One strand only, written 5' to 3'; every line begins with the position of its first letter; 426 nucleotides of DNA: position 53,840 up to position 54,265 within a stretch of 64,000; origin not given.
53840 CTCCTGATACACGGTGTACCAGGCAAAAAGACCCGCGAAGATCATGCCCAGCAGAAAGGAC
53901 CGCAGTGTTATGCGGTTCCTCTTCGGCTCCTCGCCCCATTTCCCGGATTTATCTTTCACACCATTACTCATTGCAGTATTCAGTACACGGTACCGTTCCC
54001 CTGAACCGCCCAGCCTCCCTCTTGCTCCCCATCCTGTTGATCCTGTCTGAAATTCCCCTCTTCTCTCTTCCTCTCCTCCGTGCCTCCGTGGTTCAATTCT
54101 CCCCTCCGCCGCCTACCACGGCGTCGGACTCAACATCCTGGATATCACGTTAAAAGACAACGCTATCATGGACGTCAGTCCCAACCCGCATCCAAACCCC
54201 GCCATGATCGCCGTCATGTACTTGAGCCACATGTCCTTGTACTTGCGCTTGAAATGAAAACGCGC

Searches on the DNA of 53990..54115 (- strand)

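Call 63: search_dna_similar(query=window:53990-54115:-, collection=plasmids, mode=distant, max_evalue=0.01, max_rows=15)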
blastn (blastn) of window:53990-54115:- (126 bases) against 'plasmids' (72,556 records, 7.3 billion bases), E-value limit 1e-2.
Records with a match: 1; places in all: 1; records where one place covers at least 80% of the query: 0.
Best place of each record, by identity: 80-90% 1.
By first word of the organism name: 'Nostoc 1.
By predicted mobility (MOB-suite, as given by PLSDB): mobilizable 1.
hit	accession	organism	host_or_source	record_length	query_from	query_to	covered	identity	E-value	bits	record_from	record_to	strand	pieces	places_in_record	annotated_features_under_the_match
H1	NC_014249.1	'Nostoc azollae' 0708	-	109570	19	58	32%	85.0%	8e-3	46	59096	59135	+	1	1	none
